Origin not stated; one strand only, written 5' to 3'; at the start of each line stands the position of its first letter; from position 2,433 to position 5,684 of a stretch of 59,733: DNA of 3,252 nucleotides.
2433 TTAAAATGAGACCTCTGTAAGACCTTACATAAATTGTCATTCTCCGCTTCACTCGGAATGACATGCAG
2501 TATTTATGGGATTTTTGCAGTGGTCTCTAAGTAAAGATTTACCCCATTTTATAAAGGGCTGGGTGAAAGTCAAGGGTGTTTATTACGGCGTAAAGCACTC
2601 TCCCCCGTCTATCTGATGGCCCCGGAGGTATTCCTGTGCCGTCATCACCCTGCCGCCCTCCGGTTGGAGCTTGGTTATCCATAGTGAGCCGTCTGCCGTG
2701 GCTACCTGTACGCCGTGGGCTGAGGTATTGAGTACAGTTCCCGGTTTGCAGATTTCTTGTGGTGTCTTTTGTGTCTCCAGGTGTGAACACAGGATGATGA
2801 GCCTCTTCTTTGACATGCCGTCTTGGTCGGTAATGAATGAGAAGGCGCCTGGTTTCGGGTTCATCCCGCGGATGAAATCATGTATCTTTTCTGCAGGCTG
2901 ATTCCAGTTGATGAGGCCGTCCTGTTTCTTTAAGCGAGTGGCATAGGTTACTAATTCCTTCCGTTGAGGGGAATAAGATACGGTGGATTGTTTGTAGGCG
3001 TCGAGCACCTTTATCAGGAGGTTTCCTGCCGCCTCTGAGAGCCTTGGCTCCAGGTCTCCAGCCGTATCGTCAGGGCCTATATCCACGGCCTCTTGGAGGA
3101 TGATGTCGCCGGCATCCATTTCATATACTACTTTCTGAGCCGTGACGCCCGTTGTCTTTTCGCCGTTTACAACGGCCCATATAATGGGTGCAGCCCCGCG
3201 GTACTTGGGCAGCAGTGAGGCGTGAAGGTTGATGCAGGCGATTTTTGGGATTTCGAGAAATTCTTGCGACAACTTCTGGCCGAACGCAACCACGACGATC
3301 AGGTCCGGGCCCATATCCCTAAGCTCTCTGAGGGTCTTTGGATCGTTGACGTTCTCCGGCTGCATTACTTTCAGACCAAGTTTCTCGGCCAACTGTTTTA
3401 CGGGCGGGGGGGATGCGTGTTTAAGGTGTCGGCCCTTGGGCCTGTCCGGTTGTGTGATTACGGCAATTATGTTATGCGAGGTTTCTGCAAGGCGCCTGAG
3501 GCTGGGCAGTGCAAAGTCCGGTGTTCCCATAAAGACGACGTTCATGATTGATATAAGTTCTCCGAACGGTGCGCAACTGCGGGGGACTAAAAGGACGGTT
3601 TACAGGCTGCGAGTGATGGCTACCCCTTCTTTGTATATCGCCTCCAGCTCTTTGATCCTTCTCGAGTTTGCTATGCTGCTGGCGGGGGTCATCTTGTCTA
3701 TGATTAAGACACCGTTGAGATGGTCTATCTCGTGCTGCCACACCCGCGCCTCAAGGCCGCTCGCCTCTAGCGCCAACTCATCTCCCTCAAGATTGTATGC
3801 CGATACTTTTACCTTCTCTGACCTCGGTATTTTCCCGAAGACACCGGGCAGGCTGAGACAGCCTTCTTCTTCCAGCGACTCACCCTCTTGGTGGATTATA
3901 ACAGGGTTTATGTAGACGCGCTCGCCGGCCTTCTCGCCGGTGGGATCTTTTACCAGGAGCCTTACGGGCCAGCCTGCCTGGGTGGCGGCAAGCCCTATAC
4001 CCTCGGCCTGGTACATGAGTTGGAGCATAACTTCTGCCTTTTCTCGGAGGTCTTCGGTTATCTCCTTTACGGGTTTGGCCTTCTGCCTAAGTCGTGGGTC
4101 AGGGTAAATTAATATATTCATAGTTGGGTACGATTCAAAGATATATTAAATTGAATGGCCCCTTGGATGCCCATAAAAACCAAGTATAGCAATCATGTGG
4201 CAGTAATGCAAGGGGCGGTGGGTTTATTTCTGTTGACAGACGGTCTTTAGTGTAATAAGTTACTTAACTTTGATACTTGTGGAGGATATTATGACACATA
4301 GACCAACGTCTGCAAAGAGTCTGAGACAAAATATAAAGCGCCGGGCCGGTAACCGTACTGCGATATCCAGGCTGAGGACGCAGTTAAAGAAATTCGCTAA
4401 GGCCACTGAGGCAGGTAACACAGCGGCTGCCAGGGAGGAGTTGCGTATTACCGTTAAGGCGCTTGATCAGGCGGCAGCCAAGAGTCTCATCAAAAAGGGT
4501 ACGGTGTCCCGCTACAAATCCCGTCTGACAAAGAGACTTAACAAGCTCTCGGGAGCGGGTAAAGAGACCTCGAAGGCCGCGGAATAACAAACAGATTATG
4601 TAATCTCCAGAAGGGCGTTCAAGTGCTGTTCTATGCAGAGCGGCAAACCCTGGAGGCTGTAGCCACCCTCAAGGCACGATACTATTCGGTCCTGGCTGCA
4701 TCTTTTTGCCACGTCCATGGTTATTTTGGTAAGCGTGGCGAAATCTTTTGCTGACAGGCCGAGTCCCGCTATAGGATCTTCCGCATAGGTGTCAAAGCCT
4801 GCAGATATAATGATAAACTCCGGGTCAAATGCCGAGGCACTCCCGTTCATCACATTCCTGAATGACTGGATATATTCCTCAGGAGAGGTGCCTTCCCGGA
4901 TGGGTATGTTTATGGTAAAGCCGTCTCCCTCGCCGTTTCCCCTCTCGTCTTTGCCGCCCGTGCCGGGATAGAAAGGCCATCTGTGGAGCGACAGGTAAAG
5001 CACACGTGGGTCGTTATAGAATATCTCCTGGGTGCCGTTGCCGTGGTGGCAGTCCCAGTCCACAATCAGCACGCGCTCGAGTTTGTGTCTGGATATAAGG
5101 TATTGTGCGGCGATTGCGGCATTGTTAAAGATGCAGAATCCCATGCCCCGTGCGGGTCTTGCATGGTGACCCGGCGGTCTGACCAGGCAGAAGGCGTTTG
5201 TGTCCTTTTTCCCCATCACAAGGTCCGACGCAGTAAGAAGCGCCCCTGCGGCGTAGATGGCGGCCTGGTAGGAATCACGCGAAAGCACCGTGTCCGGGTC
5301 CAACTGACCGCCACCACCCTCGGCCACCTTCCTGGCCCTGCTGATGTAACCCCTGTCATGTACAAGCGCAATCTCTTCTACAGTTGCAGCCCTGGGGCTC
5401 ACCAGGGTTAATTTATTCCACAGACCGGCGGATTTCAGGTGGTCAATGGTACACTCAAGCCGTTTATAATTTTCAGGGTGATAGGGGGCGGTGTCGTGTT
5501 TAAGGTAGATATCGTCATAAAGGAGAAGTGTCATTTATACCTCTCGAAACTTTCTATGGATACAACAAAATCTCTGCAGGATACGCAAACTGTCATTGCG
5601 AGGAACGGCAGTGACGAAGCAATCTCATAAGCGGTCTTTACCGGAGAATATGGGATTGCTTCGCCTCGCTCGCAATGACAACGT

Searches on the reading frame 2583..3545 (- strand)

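Call 37: search_protein_families(library=pfam, proteins=[window:2583-3545:-], max_evalue=0.00001)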
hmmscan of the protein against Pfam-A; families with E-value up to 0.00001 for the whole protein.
window:2583-3545:- (320 aa): 2 families
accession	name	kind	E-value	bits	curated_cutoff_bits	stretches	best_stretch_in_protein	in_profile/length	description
PF00551.24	Formyl_trans_N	-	5.5e-43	147.3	26.1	1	1-181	1-181/181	Formyl transferase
PF02911.23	Formyl_trans_C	-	8.7e-29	100.1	21.1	1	204-310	1-99/100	Formyl transferase, C-terminal domain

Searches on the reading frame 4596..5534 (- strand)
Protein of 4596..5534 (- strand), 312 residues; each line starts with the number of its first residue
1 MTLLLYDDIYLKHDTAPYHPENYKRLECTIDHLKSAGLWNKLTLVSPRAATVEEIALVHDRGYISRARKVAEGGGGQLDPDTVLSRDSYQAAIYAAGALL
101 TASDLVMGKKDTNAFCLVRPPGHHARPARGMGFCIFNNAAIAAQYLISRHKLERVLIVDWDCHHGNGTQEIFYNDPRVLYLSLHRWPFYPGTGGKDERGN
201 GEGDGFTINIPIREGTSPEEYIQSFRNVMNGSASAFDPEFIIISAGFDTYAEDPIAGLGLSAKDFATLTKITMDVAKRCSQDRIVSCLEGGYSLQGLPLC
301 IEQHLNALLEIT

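Call 37: search_protein_families(library=pfam, proteins=[window:4596-5534:-], max_evalue=0.00001)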
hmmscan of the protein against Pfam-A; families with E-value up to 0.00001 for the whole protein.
window:4596-5534:- (312 aa): 1 family
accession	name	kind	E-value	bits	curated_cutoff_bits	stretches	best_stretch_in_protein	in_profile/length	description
PF00850.24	Hist_deacetyl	-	5.5e-99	331.7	27.9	1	19-308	1-298/298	Histone deacetylase domain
